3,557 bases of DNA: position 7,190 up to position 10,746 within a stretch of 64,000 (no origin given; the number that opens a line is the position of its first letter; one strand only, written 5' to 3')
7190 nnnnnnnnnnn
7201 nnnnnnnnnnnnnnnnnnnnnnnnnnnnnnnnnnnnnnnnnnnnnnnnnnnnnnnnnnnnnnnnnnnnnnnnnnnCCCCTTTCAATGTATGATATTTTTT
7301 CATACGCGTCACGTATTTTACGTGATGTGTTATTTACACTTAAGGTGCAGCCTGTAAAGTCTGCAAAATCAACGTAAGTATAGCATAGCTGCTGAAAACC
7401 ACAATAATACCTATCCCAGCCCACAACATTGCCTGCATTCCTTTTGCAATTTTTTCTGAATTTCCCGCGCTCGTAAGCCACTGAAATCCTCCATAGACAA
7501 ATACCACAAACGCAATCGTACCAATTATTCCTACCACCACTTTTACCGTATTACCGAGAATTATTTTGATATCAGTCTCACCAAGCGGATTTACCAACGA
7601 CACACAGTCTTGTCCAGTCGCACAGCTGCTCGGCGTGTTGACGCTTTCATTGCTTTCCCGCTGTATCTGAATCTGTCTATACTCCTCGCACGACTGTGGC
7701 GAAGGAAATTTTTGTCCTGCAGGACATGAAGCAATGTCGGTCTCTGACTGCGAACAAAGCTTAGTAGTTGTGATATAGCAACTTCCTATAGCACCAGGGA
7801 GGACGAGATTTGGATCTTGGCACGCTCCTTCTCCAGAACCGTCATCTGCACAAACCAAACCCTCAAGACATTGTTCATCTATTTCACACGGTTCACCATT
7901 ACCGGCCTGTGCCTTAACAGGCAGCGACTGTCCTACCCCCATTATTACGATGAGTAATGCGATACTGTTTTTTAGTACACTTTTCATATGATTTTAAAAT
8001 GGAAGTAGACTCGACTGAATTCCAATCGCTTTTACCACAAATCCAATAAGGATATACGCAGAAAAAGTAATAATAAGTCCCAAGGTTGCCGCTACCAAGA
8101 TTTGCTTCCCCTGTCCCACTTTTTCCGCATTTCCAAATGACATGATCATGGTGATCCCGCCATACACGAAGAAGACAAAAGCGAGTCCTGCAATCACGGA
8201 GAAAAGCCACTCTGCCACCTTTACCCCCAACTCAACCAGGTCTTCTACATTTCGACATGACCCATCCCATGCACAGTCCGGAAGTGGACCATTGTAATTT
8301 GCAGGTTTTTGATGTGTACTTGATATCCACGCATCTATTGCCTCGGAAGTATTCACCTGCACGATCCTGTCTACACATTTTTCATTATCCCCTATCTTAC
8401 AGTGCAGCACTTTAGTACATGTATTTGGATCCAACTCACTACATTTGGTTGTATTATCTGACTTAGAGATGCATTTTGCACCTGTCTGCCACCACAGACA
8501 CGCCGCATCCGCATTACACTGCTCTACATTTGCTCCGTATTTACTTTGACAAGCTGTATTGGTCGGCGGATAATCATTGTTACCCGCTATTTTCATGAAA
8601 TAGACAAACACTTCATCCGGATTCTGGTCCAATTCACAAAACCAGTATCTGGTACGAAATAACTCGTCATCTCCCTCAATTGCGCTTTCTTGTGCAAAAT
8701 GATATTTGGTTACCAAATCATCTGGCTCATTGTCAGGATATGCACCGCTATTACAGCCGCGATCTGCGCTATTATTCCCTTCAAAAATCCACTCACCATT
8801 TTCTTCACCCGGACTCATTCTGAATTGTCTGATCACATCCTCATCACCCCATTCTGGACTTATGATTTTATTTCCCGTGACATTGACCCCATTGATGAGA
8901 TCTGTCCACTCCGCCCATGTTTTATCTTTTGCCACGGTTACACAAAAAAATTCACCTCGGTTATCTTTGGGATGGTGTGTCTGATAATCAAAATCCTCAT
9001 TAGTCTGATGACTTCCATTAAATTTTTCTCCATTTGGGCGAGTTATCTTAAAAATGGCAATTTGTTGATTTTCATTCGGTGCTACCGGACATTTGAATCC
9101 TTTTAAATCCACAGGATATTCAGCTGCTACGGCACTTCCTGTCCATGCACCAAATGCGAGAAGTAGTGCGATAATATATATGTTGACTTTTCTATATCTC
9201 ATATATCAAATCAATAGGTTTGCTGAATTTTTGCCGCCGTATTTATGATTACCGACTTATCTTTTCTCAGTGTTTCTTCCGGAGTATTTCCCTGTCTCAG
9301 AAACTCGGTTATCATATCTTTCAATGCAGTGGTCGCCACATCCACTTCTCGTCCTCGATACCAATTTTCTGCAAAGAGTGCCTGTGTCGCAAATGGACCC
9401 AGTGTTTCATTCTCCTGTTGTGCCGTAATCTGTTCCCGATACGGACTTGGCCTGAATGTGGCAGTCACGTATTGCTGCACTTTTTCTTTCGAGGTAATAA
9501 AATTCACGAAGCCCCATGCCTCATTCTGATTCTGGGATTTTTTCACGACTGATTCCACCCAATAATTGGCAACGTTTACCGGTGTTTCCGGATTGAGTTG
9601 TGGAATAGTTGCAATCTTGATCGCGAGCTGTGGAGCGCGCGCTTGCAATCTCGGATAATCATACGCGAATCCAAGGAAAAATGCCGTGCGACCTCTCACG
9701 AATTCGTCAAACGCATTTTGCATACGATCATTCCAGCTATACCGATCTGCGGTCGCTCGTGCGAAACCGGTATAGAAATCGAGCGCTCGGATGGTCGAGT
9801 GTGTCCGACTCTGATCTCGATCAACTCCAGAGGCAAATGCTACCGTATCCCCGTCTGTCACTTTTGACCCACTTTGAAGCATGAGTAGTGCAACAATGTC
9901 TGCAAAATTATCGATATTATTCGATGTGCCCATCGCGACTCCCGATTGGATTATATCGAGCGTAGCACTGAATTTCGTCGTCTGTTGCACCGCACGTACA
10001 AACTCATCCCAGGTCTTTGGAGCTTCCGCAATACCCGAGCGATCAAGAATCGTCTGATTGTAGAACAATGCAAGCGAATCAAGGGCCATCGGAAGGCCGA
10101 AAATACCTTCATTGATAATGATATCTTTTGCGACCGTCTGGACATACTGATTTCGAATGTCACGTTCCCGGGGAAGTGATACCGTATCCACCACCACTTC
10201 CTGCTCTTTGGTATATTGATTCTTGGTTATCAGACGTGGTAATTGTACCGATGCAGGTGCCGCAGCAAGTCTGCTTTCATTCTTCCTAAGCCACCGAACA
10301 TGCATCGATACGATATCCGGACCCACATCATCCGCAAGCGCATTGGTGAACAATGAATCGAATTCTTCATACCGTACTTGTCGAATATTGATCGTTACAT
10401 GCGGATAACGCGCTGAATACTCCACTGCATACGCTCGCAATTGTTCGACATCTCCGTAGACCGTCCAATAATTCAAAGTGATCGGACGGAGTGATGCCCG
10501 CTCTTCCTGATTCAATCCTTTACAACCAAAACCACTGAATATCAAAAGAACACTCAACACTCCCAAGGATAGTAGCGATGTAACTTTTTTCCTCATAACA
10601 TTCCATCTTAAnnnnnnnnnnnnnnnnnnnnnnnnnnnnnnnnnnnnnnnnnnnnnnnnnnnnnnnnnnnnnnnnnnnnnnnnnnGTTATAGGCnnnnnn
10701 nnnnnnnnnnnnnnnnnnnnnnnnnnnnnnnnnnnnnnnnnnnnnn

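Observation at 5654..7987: Cysteine-rich modules grafted onto pilin-like cores at either end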

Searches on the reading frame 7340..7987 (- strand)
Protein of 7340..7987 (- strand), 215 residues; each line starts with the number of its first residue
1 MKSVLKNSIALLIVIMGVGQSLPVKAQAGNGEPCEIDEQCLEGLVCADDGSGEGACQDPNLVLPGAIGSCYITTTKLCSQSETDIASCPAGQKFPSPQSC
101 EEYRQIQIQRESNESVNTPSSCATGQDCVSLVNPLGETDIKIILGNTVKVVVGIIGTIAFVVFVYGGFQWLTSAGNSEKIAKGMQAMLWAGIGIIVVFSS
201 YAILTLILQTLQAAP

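Call 3: search_protein_families(library=pfam, proteins=[window:7340-7987:-], max_evalue=0.01)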
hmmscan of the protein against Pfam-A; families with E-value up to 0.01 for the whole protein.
window:7340-7987:- (215 aa): 2 families
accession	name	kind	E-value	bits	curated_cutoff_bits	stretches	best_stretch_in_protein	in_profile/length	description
PF18895.5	T4SS_pilin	-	1.8e-10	41.2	26.6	1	140-207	5-71/71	Type IV secretion system pilin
PF04956.18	TrbC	-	0.0068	17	27.9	1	138-206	35-97/98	TrbC/VIRB2 pilin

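Call 8: find_homologous_proteins(query=window:7340-7987:-, max_evalue=0.001)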
Query window:7340-7987:- (215 aa): 30 proteins with E <= 0.001 among 213 candidates.
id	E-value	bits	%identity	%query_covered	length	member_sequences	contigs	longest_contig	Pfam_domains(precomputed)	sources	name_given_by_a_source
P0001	2.2e-98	346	83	93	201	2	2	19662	PF18895.6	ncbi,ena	-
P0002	5.1e-74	266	68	85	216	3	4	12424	PF18895.6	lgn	-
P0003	7.7e-51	190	49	100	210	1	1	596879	PF18895.6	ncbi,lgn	-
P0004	1.8e-49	186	51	95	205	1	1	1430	PF18895.6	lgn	-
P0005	3.5e-45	172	54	80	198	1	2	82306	PF18895.6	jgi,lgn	jgi:hypothetical protein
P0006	2.2e-44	169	49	87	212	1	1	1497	PF18895.6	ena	-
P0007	7.1e-43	164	53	78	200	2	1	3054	PF18895.6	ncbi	-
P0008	2.1e-41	160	47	96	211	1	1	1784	PF18895.6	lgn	-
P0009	7.4e-41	158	75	46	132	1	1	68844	PF18895.6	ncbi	-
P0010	1.3e-38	151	62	56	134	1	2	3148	PF18895.6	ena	-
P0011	1.3e-38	150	73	46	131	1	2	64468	PF18895.6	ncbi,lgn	-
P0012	2.3e-38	150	69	48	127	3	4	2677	PF18895.6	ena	-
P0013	1.2e-37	147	72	46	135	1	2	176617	PF18895.6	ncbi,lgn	-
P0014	6.4e-37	145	77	46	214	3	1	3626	PF18895.6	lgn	-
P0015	1.0e-36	144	64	52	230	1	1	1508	PF18895.6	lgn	-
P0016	4.5e-35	139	60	62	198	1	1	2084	PF18895.6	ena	-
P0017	9.0e-35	138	49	73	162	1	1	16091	PF18895.6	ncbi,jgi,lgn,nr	ncbi:MAG TPA: pilin [Candidatus Magasanikbacteria bacterium]|nr:pilin [Candidatus Magasanikbacteria 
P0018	9.9e-29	118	63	42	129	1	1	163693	PF18895.6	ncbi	-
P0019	5.8e-23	99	55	41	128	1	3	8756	PF18895.6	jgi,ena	-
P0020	4.9e-22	96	54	45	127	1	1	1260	PF18895.6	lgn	-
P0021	5.7e-22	96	50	40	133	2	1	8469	PF18895.6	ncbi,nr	ncbi:MAG: hypothetical protein HY980_01815, partial [Candidatus Magasanikbacteria bacterium]|nr:hypo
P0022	6.8e-21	93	59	37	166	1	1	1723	PF18895.6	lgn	-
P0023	2.6e-20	91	35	67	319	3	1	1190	PF18895.6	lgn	-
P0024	4.5e-20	90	48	43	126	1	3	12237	PF18895.6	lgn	-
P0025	1.2e-19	89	48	40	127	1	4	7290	PF18895.6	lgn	-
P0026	1.8e-19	88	49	40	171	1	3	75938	PF18895.6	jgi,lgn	-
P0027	5.1e-19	87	48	38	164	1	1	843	PF18895.6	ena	-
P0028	1.3e-18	85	57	32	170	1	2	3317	PF18895.6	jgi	jgi:hypothetical protein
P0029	6.8e-17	80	43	48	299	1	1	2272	PF18895.6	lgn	-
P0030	2.0e-14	72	41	40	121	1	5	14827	PF18895.6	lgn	-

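Call 29: find_encoding_contigs(protein=P0001, flank=10000, max_places=2)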
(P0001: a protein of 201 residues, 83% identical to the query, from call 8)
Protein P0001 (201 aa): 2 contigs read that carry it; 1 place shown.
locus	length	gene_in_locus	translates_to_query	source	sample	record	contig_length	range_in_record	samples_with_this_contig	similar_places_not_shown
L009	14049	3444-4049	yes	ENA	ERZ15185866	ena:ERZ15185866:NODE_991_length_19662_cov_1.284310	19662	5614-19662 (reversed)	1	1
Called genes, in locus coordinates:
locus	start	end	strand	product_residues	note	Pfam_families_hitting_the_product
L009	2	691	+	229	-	?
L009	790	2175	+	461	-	PF01547:SBP_bac_1, PF13416:SBP_bac_8, PF13343:SBP_bac_6 (faint)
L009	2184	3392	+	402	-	PF18895:T4SS_pilin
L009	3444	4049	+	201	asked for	PF18895:T4SS_pilin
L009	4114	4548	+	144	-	PF18895:T4SS_pilin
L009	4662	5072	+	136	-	PF18895:T4SS_pilin (weak)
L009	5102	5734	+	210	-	PF18895:T4SS_pilin (weak)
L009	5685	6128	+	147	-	PF18895:T4SS_pilin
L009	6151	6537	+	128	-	PF18895:T4SS_pilin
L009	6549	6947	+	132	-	PF18895:T4SS_pilin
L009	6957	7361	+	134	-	PF18895:T4SS_pilin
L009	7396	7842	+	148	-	-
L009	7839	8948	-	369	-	PF06925:MGDG_synth, PF00534:Glycos_transf_1, PF04101:Glyco_tran_28_C (weak)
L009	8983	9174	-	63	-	-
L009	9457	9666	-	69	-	-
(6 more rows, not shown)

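Call 30: find_encoding_contigs(protein=P0002, flank=10000, max_places=2)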
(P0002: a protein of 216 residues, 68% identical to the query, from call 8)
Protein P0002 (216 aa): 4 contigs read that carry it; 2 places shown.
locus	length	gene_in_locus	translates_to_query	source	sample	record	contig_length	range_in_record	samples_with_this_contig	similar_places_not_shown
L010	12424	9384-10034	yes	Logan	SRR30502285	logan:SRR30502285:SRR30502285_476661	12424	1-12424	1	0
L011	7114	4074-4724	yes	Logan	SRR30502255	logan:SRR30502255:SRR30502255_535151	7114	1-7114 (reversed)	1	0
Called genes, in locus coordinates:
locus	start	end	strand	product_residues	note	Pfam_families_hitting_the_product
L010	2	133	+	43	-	?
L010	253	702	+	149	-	-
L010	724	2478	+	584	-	PF13620:CarboxypepD_reg (weak)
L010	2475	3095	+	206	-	-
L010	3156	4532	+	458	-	-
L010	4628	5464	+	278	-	PF00483:NTP_transferase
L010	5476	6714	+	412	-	PF18895:T4SS_pilin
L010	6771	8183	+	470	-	PF01547:SBP_bac_1, PF13416:SBP_bac_8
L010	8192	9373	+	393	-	PF18895:T4SS_pilin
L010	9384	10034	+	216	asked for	PF18895:T4SS_pilin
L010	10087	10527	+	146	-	PF18895:T4SS_pilin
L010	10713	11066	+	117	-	PF18895:T4SS_pilin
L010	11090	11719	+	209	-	PF18895:T4SS_pilin (weak)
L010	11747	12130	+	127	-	PF18895:T4SS_pilin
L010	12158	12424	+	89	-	?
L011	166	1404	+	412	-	PF18895:T4SS_pilin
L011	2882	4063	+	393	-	PF18895:T4SS_pilin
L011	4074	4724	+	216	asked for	PF18895:T4SS_pilin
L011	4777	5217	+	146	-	PF18895:T4SS_pilin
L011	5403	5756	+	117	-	PF18895:T4SS_pilin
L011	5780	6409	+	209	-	PF18895:T4SS_pilin (weak)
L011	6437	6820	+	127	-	PF18895:T4SS_pilin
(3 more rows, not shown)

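Call 41: predict_structure(alignment_id=A3)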
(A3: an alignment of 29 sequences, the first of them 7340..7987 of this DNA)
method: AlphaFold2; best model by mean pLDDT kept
length: 215 residues; sequences in the alignment: 29
mean_pLDDT: 79.4   pTM: 0.40
mean pLDDT of the five models: 79.4, 78.5, 76.6, 75.4, 74.4
residues with pLDDT >= 90: 37; 70-90: 127; 50-70: 45; < 50: 6
segments of 3 or more residues with pLDDT < 50: 24-28
pLDDT, mean of each block of 10 residues (from residue 1): 71 73 48 88 86 84 70 89 76 88 93 68 67 64 81 88 87 83 87 90 88 72
secondary structure, 60 per line:
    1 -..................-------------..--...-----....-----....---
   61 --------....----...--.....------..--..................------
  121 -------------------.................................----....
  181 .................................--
elements in order: H2-19 E45-48 E54-57 E69-72 E77-79 H82-86 H97-114 H140-172 H177-213

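Call 43: fold_search(model_id=the predicted structure, library=pdb)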
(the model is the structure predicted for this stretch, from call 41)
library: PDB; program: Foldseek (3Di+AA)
matches with E <= 10: 136; with E <= 0.001: 0
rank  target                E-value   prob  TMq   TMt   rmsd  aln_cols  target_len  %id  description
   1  7a23_K                1.7e+00  0.75  0.23  0.56  10.7        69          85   22  Plant mitochondrial respiratory complex I (released 2020-10-28)
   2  8e73_4L               1.7e+00  0.72  0.23  0.47  10.7        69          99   22  Vigna radiata supercomplex I+III2 (full bridge) (released 2023-01-11)
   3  8bef_K                2.2e+00  0.63  0.22  0.47  10.8        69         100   22  Cryo-EM structure of the Arabidopsis thaliana I+III2 supercomplex (CI membrane core) (released 2023-01-11)
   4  3t98_B                2.5e+00  0.54  0.25  0.57   2.6        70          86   10  Molecular Architecture of the Transport Channel of the Nuclear Pore Complex: Nup54/Nup58 (released 2011-11-02)
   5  8jjr_r                2.5e+00  0.08  0.17  0.25  14.0       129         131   11  Cryo-EM structure of Symbiodinium photosystem I (released 2024-05-15)
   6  7aqq_K                2.6e+00  0.57  0.23  0.53  10.9        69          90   22  Cryo-EM structure of Arabidopsis thaliana Complex-I (membrane core) (released 2021-12-08)
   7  4mt8_A                2.6e+00  0.33  0.29  0.58  14.0       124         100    8  Structure of the ERS1 dimerization and histidine phosphotransfer domain from Arabidopsis thaliana (released 2014-10-01)
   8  8bhf_n1               3.2e+00  0.23  0.31  0.29  11.0       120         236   14  Cryo-EM structure of stalled rabbit 80S ribosomes in complex with human CCR4-NOT and CNOT4 (released 2023-09-06)
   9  9qgy_G                3.2e+00  0.20  0.25  0.17   4.6        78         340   13  Structure of the YbjP lipoprotein bound to the MacAB-TolC tripartite efflux pump (released 2026-03-25)
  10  7a0g_BBB              3.2e+00  0.14  0.15  0.11   5.3        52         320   23  Structure of the SmhB pore of the tripartite alpha-pore forming toxin, Smh, from Serratia marcescens. (released 2021-03-31)
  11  6zsi_D                3.4e+00  0.25  0.24  0.36   3.2        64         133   16  The mechanism of activation of the actin binding protein EHBP1 by Rab8 family members. (released 2020-09-02)
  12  1dov                  3.4e+00  0.16  0.22  0.26   3.8        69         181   14  CRYSTAL STRUCTURE OF THE ALPHA-CATENIN DIMERIZATION DOMAIN (released 2000-07-12)
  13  4igg_A                3.4e+00  0.16  0.22  0.08   4.0        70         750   13  Full-length human alpha-catenin crystal structure (released 2012-12-26)
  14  7ar7_K                3.7e+00  0.51  0.23  0.56  11.1        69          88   22  Cryo-EM structure of Arabidopsis thaliana complex-I (open conformation) (released 2022-03-02)
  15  7uq2_A                3.7e+00  0.51  0.26  0.59   2.1        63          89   16  Vs.4 from T4 phage in complex with cGAMP (released 2023-02-08)
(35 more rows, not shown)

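Call 45: search_solved_structures(query=A3, max_evalue=10, show_alignments=2)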
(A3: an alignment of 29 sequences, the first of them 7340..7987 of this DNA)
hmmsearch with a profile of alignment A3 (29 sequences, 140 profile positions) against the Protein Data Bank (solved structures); distinct sequences matched with E-value up to 10: 0.

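Call 79: search_protein_families(library=ncbifam, proteins=[window:7340-7987:-], max_evalue=0.01)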
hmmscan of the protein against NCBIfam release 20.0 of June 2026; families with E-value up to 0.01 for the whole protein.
window:7340-7987:- (215 aa): 1 family
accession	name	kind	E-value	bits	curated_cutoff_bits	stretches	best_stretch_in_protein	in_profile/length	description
NF045849.1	ICE_MMCAP2_0565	equivalog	4.4e-08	32.7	40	1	141-210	10-79/80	Mbov_0395 family pilin-like conjugal transfer protein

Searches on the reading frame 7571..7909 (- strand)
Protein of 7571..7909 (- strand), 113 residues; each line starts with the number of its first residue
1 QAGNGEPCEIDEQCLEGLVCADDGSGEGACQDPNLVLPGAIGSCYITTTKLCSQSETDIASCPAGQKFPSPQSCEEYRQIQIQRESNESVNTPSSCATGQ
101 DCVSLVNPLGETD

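Call 17: search_protein_families(library=pfam, proteins=[window:7571-7909:-], max_evalue=10)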
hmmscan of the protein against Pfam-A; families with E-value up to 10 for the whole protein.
seq(113 aa): 2 families
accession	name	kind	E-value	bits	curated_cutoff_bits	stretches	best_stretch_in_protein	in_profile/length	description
PF01683.23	EB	-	0.053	14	24.3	1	5-22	19-36/52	EB module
PF01666.22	DX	-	0.92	10.5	25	1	6-33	48-76/76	DX module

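Call 55: search_protein_representatives(alignment_id=A4)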
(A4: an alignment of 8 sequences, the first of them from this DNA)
Query: 8 sequences, 106 profile positions. Proteins with E-value up to 0.001 (for the whole library): 3; up to 1e-10: 3; up to 1e-30: 2. The best 3 are listed.
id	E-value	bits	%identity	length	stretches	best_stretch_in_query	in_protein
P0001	4.9e-35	136.3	-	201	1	1-106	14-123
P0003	2.3e-32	127.7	-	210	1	1-106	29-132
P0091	2.2e-13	66.6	-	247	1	1-99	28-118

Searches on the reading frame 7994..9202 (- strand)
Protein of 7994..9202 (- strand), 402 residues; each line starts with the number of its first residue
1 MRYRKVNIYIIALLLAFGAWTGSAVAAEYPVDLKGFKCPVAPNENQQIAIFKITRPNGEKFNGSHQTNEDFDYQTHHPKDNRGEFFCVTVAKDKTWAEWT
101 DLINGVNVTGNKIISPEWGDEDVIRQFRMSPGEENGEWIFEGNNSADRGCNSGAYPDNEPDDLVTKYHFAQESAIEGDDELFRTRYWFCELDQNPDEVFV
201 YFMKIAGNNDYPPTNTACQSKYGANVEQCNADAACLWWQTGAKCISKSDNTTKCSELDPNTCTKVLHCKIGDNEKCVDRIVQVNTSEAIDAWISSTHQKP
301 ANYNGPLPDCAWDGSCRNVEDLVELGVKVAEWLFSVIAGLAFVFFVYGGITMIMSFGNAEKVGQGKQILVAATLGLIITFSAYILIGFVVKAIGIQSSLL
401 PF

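Call 3: search_protein_families(library=pfam, proteins=[window:7994-9202:-], max_evalue=0.01)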
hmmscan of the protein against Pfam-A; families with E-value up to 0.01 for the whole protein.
window:7994-9202:- (402 aa): 1 family
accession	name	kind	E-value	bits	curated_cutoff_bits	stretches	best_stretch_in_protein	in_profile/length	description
PF18895.5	T4SS_pilin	-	3.6e-07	30.6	26.6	1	323-389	6-71/71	Type IV secretion system pilin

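Call 79: search_protein_families(library=ncbifam, proteins=[window:7994-9202:-], max_evalue=0.01)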
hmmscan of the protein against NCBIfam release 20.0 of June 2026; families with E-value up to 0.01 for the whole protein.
window:7994-9202:- (402 aa): 0 families

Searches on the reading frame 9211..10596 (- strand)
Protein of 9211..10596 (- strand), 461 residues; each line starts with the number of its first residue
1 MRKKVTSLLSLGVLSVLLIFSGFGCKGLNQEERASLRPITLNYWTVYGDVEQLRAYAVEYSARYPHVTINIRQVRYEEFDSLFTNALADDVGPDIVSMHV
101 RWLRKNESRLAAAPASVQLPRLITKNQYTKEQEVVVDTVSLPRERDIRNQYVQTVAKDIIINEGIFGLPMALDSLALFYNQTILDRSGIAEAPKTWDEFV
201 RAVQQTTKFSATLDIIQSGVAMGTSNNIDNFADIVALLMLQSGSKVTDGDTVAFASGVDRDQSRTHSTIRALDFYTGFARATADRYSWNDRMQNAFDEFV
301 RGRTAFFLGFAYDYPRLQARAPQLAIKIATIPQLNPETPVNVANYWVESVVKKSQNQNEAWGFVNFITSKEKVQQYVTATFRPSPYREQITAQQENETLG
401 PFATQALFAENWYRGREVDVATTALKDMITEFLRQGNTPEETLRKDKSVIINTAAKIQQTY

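Call 6: search_protein_families(library=pfam, proteins=[window:9211-10596:-], max_evalue=0.001)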
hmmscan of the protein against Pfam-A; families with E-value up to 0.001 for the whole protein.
window:9211-10596:- (461 aa): 3 families
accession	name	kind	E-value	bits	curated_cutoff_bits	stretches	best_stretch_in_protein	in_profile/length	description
PF01547.30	SBP_bac_1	-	2.1e-21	77.6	26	1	52-372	9-305/307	Bacterial extracellular solute-binding protein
PF13416.11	SBP_bac_8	-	3.8e-18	66.7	27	1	56-387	2-262/279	Bacterial extracellular solute-binding protein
PF13343.11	SBP_bac_6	-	6.5e-05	22.9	24.6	0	300-393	146-222/245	Bacterial extracellular solute-binding protein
